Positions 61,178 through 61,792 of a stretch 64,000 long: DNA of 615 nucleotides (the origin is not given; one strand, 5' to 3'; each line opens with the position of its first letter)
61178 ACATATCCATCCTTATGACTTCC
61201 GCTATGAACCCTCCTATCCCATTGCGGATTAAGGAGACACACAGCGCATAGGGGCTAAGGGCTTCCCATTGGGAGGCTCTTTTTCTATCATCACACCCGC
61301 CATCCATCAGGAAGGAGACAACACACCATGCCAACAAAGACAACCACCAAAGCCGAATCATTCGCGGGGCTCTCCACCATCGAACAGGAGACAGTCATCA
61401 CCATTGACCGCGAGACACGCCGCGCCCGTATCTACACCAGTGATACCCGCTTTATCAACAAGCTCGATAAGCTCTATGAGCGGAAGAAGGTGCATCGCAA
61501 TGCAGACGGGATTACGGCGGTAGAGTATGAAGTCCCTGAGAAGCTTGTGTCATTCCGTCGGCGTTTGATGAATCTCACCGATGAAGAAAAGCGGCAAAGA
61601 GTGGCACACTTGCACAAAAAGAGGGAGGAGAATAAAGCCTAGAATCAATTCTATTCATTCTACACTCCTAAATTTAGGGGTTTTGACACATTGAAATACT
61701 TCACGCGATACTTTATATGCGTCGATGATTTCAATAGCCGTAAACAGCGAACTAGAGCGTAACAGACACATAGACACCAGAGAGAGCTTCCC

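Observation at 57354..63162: Minimal 5.76-kb AT-rich integrative element in the 3' half of tRNA-Pro(GGG), bounded by a perfect 54-bp direct repeat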

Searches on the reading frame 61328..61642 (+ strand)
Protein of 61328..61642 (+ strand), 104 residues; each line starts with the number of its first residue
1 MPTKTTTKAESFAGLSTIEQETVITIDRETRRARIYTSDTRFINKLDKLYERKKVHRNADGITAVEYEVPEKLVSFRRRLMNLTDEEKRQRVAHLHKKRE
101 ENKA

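Call 9: search_protein_families(library=pfam, proteins=[window:61328-61642:+], max_evalue=0.1)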
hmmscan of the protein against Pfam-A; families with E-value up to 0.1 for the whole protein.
window:61328-61642:+ (104 aa): 3 families
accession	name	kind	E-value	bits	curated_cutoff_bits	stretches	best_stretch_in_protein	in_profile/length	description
PF17793.6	AHD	-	0.03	14.7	27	0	71-95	3-27/61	ANC1 homology domain (AHD)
PF09776.14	Mitoc_L55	-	0.044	14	25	1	49-101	42-93/116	Mitochondrial ribosomal protein L55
PF24641.1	KH_DEAH11_2nd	-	0.058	13.6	27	0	16-49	28-63/75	DEAH11 eukaryotic type KH-domain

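Call 10: search_protein_families(library=phrogs, proteins=[window:61328-61642:+], max_evalue=0.1)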
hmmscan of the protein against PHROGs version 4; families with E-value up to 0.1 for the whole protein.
window:61328-61642:+ (104 aa): 2 families
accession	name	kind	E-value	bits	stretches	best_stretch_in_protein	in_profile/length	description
phrog_1709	-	unknown function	1.4e-16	61.7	1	14-100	8-95/96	-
phrog_33307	-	unknown function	0.069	14.2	1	32-85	38-93/114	-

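Call 20: find_related_loci(query=window:61328-61642:+, collection=viral_contigs, flank=8000)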
Query window:61328-61642:+ (104 aa) in viral_contigs; peptide patterns used: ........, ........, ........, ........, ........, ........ (x = any residue, [..] = any of these).
29 stretches matched a pattern, but none encodes a relative of the query by tblastn (E <= 1e-3).

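Call 23: find_homologous_proteins(query=window:61328-61642:+)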
Query window:61328-61642:+ (104 aa): 214 proteins with E <= 0.001 among 216 candidates; the best 120 are listed.
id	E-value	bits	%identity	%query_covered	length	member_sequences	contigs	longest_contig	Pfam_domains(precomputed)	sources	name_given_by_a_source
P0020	3.3e-54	199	94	100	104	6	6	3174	-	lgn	-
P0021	1.9e-46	174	88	91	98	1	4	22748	-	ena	-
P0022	2.3e-43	164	83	96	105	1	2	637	-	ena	-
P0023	6.6e-43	162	82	96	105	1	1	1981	-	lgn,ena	-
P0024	1.8e-42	161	81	100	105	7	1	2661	-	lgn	-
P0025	3.0e-42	160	81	96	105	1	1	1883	-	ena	-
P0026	1.3e-41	158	79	100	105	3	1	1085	-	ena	-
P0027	4.1e-41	157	77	96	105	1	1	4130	-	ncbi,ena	-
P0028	5.0e-41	156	86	86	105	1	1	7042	-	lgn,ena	-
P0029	7.2e-41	156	78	98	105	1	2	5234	-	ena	-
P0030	1.3e-40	155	78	97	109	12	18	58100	-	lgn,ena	-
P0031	2.1e-40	154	77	96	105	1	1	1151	-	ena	-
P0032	3.1e-40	154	76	96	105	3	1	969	-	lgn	-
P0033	8.9e-40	152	85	86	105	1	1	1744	-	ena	-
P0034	8.9e-40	152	77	98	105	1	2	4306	-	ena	-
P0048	2.5e-36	141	72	98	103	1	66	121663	-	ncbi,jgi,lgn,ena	-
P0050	2.9e-36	141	72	98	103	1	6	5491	-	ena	-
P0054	3.8e-36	141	71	95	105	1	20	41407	-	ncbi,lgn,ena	-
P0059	5.7e-36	140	71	96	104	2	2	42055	-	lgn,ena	-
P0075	3.2e-33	131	68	98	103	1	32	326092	-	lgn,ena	-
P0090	6.0e-33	131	64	94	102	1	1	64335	-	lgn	-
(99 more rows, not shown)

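Call 24: find_encoding_contigs(protein=P0048, flank=8000, max_places=6)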
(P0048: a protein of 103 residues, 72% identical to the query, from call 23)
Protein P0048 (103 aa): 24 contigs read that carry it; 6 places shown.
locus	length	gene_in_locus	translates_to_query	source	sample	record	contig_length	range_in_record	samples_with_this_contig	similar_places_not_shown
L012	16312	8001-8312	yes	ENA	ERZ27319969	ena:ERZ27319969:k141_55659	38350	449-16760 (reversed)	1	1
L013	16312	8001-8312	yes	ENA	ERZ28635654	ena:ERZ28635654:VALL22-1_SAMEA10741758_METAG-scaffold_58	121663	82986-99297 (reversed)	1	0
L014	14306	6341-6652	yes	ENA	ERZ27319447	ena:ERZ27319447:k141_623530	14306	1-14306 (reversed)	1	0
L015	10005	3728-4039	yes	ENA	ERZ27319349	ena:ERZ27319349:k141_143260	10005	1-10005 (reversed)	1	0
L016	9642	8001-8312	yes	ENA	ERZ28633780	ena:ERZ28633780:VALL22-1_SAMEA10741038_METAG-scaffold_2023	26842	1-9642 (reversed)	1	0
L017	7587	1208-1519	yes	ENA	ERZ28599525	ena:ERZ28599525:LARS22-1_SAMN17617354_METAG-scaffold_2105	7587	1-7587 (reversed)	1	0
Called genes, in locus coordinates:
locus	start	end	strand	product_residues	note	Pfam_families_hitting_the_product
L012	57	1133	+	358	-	PF01435:Peptidase_M48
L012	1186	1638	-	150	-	-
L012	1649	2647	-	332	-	PF12127:FloA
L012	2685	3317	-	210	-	PF24961:NfeD_membrane, PF01957:NfeD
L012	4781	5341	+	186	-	PF00239:Resolvase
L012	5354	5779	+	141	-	-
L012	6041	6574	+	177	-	-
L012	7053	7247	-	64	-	-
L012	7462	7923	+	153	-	-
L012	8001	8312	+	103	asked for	-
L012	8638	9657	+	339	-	PF14659:Phage_int_SAM_3, PF22022:Phage_int_M (weak), PF00589:Phage_integrase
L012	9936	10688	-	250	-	-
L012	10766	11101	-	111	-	-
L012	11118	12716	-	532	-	PF20250:FapA_N, PF03961:FapA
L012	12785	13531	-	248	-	PF04542:Sigma70_r2, PF04539:Sigma70_r3 (weak), PF08281:Sigma70_r4_2, PF04545:Sigma70_r4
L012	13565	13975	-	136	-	-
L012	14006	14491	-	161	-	PF03975:CheD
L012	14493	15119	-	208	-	PF13690:CheX (faint), PF04509:CheC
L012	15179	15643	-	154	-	PF01584:CheW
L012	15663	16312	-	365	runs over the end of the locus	?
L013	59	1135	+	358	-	PF01435:Peptidase_M48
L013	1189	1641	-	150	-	-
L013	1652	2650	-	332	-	PF12127:FloA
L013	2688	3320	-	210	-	PF24961:NfeD_membrane, PF01957:NfeD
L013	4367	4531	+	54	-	-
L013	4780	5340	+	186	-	PF00239:Resolvase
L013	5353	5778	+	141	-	-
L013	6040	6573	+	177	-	-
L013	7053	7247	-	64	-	-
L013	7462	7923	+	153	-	-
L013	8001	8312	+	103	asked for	-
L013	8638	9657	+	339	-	PF14659:Phage_int_SAM_3, PF22022:Phage_int_M (weak), PF00589:Phage_integrase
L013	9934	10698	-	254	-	-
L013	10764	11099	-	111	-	-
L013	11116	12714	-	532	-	PF20250:FapA_N, PF03961:FapA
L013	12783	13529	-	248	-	PF04542:Sigma70_r2, PF04539:Sigma70_r3 (weak), PF08281:Sigma70_r4_2, PF04545:Sigma70_r4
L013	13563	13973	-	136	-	-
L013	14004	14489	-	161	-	PF03975:CheD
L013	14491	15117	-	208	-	PF13690:CheX (faint), PF04509:CheC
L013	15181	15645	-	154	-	PF01584:CheW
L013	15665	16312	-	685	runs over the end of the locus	PF01627:Hpt, PF07194:P2, PF02895:H-kinase_dim, PF02518:HATPase_c, PF01584:CheW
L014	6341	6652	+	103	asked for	-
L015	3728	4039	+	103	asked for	-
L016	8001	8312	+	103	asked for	-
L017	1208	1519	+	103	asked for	-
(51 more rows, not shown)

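Call 25: find_encoding_contigs(protein=P0050, flank=8000, max_places=6)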
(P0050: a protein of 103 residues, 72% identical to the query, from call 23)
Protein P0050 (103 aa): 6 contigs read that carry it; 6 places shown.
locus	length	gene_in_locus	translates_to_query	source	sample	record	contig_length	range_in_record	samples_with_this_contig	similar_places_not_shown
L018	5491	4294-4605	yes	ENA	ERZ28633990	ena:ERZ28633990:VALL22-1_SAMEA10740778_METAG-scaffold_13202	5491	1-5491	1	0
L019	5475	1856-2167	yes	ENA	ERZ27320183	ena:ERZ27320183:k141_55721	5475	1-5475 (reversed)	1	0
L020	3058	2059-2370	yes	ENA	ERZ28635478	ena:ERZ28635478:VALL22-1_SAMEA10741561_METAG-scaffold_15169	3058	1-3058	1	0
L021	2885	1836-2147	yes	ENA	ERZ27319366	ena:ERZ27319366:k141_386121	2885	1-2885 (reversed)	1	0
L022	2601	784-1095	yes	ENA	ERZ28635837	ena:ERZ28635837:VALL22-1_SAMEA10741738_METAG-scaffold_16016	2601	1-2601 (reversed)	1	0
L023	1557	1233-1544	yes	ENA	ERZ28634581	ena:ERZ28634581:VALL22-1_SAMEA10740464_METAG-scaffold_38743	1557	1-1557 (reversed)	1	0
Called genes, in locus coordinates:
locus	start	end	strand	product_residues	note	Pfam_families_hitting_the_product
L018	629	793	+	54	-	-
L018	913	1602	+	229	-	PF00239:Resolvase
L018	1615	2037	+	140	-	-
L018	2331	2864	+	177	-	-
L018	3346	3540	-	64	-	-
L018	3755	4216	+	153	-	-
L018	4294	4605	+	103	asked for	-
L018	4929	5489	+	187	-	?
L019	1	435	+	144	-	?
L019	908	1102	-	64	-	-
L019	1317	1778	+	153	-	-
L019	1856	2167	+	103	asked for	-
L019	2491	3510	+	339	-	PF14659:Phage_int_SAM_3, PF22022:Phage_int_M (weak), PF00589:Phage_integrase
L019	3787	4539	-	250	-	-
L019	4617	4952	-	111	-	-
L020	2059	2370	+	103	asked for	-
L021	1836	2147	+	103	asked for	-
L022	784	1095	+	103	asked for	-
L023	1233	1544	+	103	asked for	-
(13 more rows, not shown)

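Call 26: search_protein_families(library=pfam, proteins=[L012:4781-5341:+, L012:5354-5779:+, L012:6041-6574:+, L012:7053-7247:-, L012:7462-7923:+, L012:8001-8312:+, L012:8638-9657:+, L013:4367-4531:+], max_evalue=0.1)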
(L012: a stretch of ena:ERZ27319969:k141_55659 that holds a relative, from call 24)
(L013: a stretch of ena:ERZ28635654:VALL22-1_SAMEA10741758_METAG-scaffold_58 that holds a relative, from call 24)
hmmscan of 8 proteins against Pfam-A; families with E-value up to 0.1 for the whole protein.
L012:4781-5341:+ (186 aa): 12 families
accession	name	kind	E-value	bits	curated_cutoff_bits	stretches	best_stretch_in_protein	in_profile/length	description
PF00239.26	Resolvase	-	4.9e-44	150.4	23.3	1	3-137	2-145/145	Resolvase, N terminal domain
PF13443.12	HTH_26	-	0.00012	22.7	22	1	153-183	3-33/63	Cro/C1-type HTH DNA-binding domain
PF13384.12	HTH_23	-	0.00034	20.8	24.6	1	158-183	16-40/50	Homeodomain-like domain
PF08279.18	HTH_11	-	0.0011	19.2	25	1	157-182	11-37/55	HTH domain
PF02796.21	HTH_7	-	0.0014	19.2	23.8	1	139-183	1-44/45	Helix-turn-helix domain of resolvase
PF03683.19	UPF0175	-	0.0034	17.5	27.9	1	154-184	27-57/75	Uncharacterised protein family (UPF0175)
PF13551.12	HTH_29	-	0.013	16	28.1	1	162-183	14-35/64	Winged helix-turn helix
PF01381.28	HTH_3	-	0.018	15.5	23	1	159-183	8-32/55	Helix-turn-helix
PF12728.13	HTH_17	-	0.037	14.7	27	1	165-182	6-23/51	Helix-turn-helix domain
PF13022.12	HTH_Tnp_1_2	-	0.042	14.4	27.9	1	159-184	25-50/122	Helix-turn-helix of insertion element transposase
PF15943.11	YdaS_toxin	-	0.073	13.3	30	0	163-183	11-31/65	Bacterial toxin YdaS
PF03979.19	Sigma70_r1_1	-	0.093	13.1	22.5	0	76-96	41-61/81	Sigma-70 factor, region 1.1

L012:5354-5779:+ (141 aa): 0 families

L012:6041-6574:+ (177 aa): 1 family
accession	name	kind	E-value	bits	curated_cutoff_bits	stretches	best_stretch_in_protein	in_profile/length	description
PF23343.2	REP_ORF2-G2P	-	0.06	14.1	27.8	1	30-95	13-74/99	Replication-associated protein ORF2/G2P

L012:7053-7247:- (64 aa): 8 families
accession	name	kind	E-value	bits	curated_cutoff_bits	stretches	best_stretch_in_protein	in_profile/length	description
PF13443.12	HTH_26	-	0.0005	20.7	22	1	7-57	2-54/63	Cro/C1-type HTH DNA-binding domain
PF13412.12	HTH_24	-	0.0012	18.8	21.9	1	7-34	9-36/48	Winged helix-turn-helix DNA-binding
PF02037.33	SAP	-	0.003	17.6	23.9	0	40-57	4-21/37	SAP domain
PF01381.28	HTH_3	-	0.0069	16.8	23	1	7-58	1-53/55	Helix-turn-helix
PF20075.5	DUF6471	-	0.0085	16.4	26.8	1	6-55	8-62/65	Domain of unknown function (DUF6471)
PF01476.26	LysM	-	0.058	13.8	20.9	1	5-31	7-33/43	LysM domain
PF13693.12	HTH_35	-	0.065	13.7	25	1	5-39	5-39/75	Winged helix-turn-helix DNA-binding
PF06892.16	Phage_CP76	-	0.098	13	26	0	6-51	6-55/146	Phage regulatory protein CII (CP76)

L012:7462-7923:+ (153 aa): 1 family
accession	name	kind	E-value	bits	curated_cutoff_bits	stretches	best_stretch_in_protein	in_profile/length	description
PF16859.10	TetR_C_11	-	0.016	16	32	0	9-58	18-68/113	Tetracyclin repressor-like, C-terminal domain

L012:8001-8312:+ (103 aa): 0 families

L012:8638-9657:+ (339 aa): 4 families
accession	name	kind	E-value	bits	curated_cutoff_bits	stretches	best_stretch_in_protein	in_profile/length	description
PF00589.27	Phage_integrase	-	1.2e-27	97.3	27.1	1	152-316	14-165/172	Phage integrase family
PF14659.12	Phage_int_SAM_3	-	2.1e-14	53.9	22.6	1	34-90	1-57/58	Phage integrase, N-terminal SAM-like domain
PF22022.2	Phage_int_M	-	1e-05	26.1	27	1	41-128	7-93/96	Phage integrase central domain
PF02899.23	Phage_int_SAM_1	-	0.072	13.8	22.3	0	37-100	3-65/83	Phage integrase, N-terminal SAM-like domain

L013:4367-4531:+ (54 aa): 0 families

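Call 27: search_protein_families(library=phrogs, proteins=[L012:5354-5779:+, L012:6041-6574:+, L012:7053-7247:-, L012:7462-7923:+, L012:8001-8312:+, L013:4367-4531:+], max_evalue=0.1)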
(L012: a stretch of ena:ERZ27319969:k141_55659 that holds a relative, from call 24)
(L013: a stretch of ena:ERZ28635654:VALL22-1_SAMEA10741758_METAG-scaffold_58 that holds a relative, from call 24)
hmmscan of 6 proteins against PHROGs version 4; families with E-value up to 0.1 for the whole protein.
L012:5354-5779:+ (141 aa): 1 family
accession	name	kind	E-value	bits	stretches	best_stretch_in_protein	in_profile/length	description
phrog_28506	-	unknown function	0.093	13.7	0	107-131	24-48/88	-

L012:6041-6574:+ (177 aa): 0 families

L012:7053-7247:- (64 aa): 13 families
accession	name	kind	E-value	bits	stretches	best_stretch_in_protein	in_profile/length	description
phrog_4779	-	transcription regulation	0.00018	23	1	1-39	1-39/98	transcriptional regulator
phrog_4268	-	transcription regulation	0.00044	21.4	1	4-62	37-94/96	transcriptional repressor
phrog_1373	-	transcription regulation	0.00057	20.9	1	3-60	64-122/166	transcriptional regulator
phrog_38278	-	unknown function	0.00083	20.4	1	3-62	18-77/180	-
phrog_3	-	transcription regulation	0.0036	18.1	1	1-56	87-141/430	transcriptional repressor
phrog_4583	-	transcription regulation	0.0042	18.1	1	5-55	13-64/81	transcriptional repressor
phrog_8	-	transcription regulation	0.0053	17.2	1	1-32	75-106/346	transcriptional regulator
phrog_8898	-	unknown function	0.02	15.6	0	2-28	1-27/70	-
phrog_1728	-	transcription regulation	0.024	14.6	1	4-53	5-55/380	transcriptional regulator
phrog_925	-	DNA, RNA and nucleotide metabolism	0.037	14.8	1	5-33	7-35/67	HTH DNA binding protein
phrog_8522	-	DNA, RNA and nucleotide metabolism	0.044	15.3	1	5-63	10-69/71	HTH DNA binding protein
phrog_2250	-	unknown function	0.051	14.5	0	4-27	133-156/168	-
phrog_2439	-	transcription regulation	0.053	13.4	1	5-59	10-65/367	transcriptional regulator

L012:7462-7923:+ (153 aa): 0 families

L012:8001-8312:+ (103 aa): 2 families
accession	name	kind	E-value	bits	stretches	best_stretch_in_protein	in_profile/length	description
phrog_1709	-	unknown function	6.5e-18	65.9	1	12-100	8-95/96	-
phrog_22986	-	unknown function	0.033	15.3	1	80-97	8-25/34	-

L013:4367-4531:+ (54 aa): 0 families

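Call 30: find_encoding_contigs(protein=P0075, flank=8000, max_places=5)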
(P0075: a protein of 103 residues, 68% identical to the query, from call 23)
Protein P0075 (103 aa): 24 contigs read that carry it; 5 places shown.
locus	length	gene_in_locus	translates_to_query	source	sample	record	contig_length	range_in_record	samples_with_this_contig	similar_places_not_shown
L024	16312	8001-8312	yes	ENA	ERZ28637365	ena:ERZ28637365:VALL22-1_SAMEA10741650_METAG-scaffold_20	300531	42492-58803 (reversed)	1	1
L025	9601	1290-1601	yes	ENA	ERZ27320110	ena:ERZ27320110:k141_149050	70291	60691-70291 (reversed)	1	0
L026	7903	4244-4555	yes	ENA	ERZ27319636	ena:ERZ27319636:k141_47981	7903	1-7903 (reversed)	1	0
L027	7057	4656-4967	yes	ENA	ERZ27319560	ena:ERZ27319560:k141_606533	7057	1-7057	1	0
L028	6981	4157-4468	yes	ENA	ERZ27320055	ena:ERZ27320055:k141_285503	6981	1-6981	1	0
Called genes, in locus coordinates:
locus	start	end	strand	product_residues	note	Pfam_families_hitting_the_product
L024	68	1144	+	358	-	PF01435:Peptidase_M48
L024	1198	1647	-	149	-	-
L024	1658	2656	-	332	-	PF12127:FloA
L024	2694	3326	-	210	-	PF24961:NfeD_membrane, PF01957:NfeD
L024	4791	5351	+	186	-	PF00239:Resolvase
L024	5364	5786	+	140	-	-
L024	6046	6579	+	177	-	-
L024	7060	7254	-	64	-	-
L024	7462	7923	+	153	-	-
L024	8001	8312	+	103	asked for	-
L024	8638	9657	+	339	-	PF14659:Phage_int_SAM_3, PF22022:Phage_int_M (weak), PF00589:Phage_integrase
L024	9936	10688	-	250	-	-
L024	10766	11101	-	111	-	-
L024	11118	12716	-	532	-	PF20250:FapA_N, PF03961:FapA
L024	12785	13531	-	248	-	PF04542:Sigma70_r2, PF04539:Sigma70_r3 (weak), PF08281:Sigma70_r4_2, PF04545:Sigma70_r4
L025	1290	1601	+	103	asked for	-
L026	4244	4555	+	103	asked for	-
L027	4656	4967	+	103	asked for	-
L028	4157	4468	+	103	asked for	-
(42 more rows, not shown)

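Call 31: find_encoding_contigs(protein=P0090, flank=8000, max_places=4)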
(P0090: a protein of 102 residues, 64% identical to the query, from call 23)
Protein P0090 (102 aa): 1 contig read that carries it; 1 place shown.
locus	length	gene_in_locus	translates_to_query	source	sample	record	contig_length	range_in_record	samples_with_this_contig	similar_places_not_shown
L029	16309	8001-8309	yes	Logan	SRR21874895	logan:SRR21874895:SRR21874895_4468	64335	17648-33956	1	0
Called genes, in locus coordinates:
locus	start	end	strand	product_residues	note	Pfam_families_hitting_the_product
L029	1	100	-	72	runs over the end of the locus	-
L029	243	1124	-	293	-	PF00589:Phage_integrase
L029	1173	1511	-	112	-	-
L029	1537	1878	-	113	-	-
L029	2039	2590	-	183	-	-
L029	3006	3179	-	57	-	-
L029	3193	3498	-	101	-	-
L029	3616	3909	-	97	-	-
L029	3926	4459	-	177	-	-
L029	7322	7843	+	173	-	-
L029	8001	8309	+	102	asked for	-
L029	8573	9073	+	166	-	-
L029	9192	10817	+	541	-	-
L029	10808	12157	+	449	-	PF04860:Phage_portal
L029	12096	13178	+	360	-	-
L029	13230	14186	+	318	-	-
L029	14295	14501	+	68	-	-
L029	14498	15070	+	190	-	-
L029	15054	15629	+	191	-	-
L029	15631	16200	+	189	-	-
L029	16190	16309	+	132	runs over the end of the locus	-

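Call 44: find_related_loci(query=A1, collection=genome_contigs, flank=10000)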
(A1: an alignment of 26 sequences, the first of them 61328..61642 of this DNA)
Query A1 (104 aa) in genome_contigs; peptide patterns used: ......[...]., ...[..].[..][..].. (x = any residue, [..] = any of these).
146 stretches matched a pattern, but none encodes a relative of the query by tblastn (E <= 1e-3).

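Call 45: search_solved_structures(query=A1, max_evalue=10)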
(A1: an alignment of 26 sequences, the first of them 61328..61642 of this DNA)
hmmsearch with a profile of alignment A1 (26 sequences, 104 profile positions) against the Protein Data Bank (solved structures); distinct sequences matched with E-value up to 10: 8.
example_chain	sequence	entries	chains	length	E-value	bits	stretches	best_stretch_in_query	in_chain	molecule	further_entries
2f6m_B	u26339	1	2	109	0.39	13.9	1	7-58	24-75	Vacuolar protein sorting-associated protein VPS28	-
6fpt_A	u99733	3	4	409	0.4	13.9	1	10-45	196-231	E3 ubiquitin-protein ligase TRIM71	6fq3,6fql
2cjq_A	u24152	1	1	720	0.44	13.7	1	23-69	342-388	RNA-DIRECTED RNA POLYMERASE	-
2p22_B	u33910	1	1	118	0.46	13.7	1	7-58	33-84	Vacuolar protein sorting-associated protein 28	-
2f66_B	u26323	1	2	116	0.46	13.7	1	7-58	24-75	Vacuolar protein sorting-associated protein VPS28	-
7sq4_A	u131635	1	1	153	0.7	13.1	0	79-99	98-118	Designed trefoil knot protein, variant 2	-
7sq3_A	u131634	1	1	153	1.7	11.9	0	79-98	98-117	Designed trefoil knot protein, variant 1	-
7sq5_A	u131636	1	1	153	7.5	9.8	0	80-101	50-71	Designed trefoil knot protein, variant 3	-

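Call 46: find_encoding_contigs(protein=P0054, flank=8000, max_places=3)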
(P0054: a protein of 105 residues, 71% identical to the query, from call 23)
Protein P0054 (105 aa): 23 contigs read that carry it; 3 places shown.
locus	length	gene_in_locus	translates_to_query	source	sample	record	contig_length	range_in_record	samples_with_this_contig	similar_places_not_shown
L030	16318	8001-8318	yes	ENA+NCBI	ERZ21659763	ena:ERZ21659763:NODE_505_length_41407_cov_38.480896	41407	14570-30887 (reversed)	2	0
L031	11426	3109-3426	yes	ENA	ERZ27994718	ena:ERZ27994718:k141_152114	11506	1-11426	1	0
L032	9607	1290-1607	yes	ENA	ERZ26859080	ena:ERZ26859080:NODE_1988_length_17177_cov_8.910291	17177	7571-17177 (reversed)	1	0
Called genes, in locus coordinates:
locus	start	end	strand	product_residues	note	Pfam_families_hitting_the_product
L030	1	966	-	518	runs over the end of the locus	PF12072:RNase_Y_N, PF00013:KH_1 (weak), PF22891:KH_PNO1_2nd (faint), PF01966:HD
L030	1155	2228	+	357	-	PF01435:Peptidase_M48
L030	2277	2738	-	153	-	PF27722:YqfB (faint)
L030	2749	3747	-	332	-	PF12127:FloA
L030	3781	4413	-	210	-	PF24961:NfeD_membrane, PF01957:NfeD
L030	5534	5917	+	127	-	-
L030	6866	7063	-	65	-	-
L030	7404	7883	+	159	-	-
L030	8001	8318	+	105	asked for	-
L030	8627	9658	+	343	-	PF14659:Phage_int_SAM_3, PF22022:Phage_int_M (faint), PF00589:Phage_integrase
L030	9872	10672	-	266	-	-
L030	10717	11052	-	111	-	-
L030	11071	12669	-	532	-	PF20250:FapA_N, PF03961:FapA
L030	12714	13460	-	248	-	PF04542:Sigma70_r2, PF04539:Sigma70_r3, PF08281:Sigma70_r4_2, PF04545:Sigma70_r4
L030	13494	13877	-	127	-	-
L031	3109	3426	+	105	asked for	-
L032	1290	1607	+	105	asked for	-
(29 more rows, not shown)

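Call 47: find_encoding_contigs(protein=P0030, flank=8000, max_places=3)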
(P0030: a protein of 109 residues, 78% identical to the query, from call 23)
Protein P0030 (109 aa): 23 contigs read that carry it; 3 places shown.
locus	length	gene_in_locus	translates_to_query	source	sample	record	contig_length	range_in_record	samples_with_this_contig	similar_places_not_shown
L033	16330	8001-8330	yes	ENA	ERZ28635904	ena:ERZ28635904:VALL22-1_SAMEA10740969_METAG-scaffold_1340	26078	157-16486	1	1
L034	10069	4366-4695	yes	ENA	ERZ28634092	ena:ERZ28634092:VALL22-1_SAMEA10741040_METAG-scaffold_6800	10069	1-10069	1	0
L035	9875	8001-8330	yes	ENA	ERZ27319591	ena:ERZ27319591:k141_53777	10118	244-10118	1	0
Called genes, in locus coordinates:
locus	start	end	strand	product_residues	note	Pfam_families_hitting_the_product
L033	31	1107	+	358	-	PF01435:Peptidase_M48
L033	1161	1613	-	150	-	-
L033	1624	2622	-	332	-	PF12127:FloA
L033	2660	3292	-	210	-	PF24961:NfeD_membrane, PF01957:NfeD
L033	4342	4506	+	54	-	-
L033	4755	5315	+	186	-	PF00239:Resolvase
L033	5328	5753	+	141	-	-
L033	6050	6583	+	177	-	-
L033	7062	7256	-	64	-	-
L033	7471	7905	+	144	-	-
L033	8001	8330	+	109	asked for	-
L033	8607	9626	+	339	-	PF14659:Phage_int_SAM_3, PF22022:Phage_int_M (faint), PF00589:Phage_integrase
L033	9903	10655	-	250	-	-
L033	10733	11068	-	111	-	-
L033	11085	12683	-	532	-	PF20250:FapA_N, PF03961:FapA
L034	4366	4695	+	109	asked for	-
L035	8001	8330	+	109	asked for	-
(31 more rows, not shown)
